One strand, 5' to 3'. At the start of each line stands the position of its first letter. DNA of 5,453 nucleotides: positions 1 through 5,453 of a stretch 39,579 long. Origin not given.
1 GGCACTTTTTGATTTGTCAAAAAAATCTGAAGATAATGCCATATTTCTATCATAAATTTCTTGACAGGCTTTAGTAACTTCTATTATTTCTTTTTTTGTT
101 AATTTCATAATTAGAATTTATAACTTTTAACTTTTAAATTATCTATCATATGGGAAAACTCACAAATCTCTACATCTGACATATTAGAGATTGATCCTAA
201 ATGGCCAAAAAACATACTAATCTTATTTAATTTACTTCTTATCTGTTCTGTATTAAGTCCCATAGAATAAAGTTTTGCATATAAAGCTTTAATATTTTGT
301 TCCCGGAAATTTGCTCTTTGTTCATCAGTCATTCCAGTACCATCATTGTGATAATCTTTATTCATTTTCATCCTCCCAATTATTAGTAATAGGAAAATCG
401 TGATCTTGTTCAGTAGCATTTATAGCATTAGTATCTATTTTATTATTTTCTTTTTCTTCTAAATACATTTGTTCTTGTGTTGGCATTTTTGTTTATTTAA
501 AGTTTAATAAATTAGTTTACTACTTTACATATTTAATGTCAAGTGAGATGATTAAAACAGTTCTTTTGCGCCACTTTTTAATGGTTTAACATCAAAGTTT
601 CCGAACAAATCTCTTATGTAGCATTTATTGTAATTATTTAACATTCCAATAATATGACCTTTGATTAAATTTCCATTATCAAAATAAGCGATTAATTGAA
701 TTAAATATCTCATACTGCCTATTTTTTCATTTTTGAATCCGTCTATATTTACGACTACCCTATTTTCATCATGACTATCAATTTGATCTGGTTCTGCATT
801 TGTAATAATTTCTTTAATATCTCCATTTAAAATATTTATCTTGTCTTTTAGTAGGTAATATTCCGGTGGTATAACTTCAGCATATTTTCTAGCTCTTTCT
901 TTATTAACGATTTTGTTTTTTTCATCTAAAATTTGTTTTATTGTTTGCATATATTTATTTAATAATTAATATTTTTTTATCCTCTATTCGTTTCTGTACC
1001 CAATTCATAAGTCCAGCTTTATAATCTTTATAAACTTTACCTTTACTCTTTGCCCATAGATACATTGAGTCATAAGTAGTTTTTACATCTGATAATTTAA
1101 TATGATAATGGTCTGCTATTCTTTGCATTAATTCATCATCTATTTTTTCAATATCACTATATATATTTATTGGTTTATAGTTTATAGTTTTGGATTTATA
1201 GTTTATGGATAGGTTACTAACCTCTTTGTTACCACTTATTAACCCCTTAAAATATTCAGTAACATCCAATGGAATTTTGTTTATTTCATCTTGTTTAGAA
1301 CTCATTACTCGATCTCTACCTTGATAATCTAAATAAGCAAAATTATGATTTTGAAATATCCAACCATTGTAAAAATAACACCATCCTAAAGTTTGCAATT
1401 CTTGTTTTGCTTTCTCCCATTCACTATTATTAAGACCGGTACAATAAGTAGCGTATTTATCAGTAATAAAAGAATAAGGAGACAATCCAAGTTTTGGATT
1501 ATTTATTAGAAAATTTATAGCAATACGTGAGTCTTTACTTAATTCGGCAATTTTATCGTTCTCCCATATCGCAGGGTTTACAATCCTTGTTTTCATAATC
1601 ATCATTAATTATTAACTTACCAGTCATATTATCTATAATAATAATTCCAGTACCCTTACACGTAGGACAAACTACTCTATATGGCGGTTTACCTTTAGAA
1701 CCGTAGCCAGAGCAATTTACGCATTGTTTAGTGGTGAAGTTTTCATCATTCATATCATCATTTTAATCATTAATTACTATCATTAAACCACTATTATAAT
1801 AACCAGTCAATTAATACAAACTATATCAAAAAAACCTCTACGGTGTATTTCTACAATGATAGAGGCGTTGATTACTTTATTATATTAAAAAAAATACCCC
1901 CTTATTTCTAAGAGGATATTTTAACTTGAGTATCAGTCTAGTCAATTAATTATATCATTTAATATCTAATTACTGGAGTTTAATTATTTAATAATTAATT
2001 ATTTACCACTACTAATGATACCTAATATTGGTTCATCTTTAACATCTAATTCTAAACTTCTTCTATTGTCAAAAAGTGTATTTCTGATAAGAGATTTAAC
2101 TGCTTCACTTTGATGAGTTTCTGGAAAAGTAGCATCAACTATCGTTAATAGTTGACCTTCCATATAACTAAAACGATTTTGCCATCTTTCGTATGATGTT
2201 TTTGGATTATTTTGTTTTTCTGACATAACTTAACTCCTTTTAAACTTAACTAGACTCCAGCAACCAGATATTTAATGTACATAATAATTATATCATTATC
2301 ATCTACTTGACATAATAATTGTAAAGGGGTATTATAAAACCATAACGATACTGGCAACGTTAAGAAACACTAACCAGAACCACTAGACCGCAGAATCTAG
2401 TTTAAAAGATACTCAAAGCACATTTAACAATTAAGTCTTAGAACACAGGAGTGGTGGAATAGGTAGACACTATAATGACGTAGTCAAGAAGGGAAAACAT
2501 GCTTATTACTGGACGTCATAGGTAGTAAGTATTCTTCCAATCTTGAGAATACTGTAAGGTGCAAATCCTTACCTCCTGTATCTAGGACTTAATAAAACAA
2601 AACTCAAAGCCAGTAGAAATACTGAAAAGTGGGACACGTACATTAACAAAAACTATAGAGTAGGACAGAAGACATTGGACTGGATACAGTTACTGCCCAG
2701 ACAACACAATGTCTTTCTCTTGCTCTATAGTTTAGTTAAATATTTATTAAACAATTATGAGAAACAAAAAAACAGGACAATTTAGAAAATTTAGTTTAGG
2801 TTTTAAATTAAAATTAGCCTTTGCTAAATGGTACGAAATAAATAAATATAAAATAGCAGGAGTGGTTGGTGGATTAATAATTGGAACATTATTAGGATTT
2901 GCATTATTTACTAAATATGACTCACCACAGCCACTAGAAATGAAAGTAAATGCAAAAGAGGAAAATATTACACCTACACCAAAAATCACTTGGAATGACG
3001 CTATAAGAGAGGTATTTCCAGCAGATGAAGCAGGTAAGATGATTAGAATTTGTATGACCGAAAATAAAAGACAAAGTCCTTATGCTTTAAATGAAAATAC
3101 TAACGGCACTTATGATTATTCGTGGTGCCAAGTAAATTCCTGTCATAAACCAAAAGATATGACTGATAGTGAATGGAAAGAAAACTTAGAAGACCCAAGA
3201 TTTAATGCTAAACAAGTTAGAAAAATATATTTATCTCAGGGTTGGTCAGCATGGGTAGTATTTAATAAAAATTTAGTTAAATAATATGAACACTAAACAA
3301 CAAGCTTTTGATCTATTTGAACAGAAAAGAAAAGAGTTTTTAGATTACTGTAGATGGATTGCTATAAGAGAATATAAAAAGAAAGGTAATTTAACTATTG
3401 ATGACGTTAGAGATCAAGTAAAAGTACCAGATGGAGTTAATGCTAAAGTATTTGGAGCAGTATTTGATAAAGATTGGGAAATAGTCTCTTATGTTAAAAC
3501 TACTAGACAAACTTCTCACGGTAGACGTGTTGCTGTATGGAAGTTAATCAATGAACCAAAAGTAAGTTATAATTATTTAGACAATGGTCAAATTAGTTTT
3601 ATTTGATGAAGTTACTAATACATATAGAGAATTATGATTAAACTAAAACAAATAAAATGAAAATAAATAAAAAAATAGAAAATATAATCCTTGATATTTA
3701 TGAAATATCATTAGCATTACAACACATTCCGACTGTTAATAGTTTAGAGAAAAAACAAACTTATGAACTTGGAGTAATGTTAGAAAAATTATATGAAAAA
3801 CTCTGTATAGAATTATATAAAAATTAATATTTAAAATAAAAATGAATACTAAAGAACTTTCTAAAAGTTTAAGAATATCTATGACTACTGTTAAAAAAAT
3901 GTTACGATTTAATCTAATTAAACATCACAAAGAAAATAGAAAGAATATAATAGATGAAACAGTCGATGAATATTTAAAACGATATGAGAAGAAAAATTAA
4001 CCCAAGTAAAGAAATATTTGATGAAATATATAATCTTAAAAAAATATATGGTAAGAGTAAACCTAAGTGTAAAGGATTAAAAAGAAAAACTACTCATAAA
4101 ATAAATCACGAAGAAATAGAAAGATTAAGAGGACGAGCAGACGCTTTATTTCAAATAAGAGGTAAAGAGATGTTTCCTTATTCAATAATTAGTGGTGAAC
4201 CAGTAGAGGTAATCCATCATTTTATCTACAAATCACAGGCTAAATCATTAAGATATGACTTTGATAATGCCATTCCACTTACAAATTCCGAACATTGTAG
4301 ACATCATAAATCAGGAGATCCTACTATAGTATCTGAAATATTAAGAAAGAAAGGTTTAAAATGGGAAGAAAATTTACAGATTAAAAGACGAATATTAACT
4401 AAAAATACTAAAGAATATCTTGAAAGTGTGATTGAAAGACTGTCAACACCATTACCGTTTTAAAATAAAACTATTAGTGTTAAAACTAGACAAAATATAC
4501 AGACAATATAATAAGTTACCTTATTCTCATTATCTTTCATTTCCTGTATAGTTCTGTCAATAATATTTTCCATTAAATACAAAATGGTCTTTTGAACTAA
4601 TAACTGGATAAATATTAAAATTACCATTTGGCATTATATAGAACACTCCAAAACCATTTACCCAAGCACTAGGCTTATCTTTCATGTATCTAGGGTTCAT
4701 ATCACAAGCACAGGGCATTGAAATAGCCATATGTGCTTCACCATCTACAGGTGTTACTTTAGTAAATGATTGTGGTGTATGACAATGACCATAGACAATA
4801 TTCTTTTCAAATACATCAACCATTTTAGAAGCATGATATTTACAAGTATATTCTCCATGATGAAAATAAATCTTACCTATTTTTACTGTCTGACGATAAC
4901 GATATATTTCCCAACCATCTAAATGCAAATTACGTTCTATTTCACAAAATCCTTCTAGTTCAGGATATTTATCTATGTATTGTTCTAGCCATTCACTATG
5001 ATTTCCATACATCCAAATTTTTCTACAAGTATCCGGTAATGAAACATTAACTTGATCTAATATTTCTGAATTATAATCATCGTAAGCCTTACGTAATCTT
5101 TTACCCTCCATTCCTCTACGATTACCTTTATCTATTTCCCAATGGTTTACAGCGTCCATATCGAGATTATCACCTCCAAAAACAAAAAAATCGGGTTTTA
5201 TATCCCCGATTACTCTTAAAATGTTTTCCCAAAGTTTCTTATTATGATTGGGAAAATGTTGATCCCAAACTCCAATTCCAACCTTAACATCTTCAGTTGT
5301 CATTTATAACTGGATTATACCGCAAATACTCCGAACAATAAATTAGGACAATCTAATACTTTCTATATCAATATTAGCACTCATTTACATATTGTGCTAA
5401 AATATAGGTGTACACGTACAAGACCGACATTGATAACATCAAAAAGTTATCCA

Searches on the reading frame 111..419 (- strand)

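Call 38: search_protein_families(library=pfam, proteins=[window:111-419:-], max_evalue=0.05)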
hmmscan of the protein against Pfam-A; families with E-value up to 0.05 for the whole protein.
window:111-419:- (102 aa): 1 family
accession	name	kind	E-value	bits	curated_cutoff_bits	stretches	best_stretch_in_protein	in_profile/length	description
PF19551.4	DUF6074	-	0.023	15.4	27.2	1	30-66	27-63/83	Family of unknown function (DUF6074)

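Call 59: search_protein_families(library=phrogs, proteins=[window:111-419:-], max_evalue=0.01)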
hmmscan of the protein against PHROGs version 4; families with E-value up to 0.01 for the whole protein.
window:111-419:- (102 aa): 0 families

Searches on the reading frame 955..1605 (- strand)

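Call 25: search_protein_families(library=pfam, proteins=[window:955-1605:-], max_evalue=0.01)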
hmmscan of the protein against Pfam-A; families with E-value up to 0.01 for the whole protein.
window:955-1605:- (216 aa): 1 family
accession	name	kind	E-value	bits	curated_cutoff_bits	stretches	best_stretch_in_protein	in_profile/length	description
PF01997.21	Translin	-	0.0079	16.6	25.9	0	94-159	101-168/205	Translin family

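Call 59: search_protein_families(library=phrogs, proteins=[window:955-1605:-], max_evalue=0.01)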
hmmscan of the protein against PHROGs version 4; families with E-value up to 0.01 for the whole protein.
window:955-1605:- (216 aa): 0 families

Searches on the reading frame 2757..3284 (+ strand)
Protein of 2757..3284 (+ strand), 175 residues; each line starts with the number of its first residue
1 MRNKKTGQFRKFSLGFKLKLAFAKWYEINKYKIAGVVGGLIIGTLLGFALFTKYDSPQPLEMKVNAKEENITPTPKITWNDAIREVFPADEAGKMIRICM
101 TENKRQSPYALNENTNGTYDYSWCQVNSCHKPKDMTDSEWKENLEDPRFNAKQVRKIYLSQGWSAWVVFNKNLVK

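Call 25: search_protein_families(library=pfam, proteins=[window:2757-3284:+], max_evalue=0.01)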
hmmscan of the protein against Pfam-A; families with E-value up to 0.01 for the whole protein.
window:2757-3284:+ (175 aa): 1 family
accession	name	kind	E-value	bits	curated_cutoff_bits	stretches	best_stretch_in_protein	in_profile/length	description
PF18896.5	SLT_3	-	8.5e-05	23.4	27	1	89-166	11-87/89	Lysozyme like domain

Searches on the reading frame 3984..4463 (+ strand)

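Call 25: search_protein_families(library=pfam, proteins=[window:3984-4463:+], max_evalue=0.01)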
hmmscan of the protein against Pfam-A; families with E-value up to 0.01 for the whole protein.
window:3984-4463:+ (159 aa): 0 families

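Call 59: search_protein_families(library=phrogs, proteins=[window:3984-4463:+], max_evalue=0.01)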
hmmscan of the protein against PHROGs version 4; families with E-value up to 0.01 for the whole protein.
window:3984-4463:+ (159 aa): 3 families
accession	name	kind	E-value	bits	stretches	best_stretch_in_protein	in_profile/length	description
phrog_144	-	DNA, RNA and nucleotide metabolism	0.0018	18.9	1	75-139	100-168/175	HNH endonuclease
phrog_5034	-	DNA, RNA and nucleotide metabolism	0.002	19.3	0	79-153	51-123/138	NinG/ Rap DNA junction specific endonuclease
phrog_119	-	DNA, RNA and nucleotide metabolism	0.0046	16.8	1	73-143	217-291/443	HNH endonuclease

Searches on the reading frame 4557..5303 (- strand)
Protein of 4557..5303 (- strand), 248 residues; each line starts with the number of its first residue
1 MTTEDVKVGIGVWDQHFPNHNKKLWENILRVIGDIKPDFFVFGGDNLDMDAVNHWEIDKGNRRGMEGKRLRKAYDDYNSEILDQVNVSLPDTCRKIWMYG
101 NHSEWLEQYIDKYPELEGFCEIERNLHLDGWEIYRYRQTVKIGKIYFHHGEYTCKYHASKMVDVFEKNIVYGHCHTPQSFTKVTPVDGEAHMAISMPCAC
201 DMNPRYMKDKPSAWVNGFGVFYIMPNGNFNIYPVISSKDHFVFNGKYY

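Call 25: search_protein_families(library=pfam, proteins=[window:4557-5303:-], max_evalue=0.01)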
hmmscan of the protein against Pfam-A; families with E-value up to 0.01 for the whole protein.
window:4557-5303:- (248 aa): 1 family
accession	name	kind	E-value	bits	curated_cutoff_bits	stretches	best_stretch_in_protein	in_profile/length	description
PF00149.33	Metallophos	-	0.0035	18.3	21.5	1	23-177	13-159/191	Calcineurin-like phosphoesterase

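Call 59: search_protein_families(library=phrogs, proteins=[window:4557-5303:-], max_evalue=0.01)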
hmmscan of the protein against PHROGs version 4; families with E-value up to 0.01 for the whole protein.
window:4557-5303:- (248 aa): 1 family
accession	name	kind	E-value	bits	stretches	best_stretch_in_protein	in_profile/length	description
phrog_221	-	other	4.4e-29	102.8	1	14-246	119-359/367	metallo-phosphoesterase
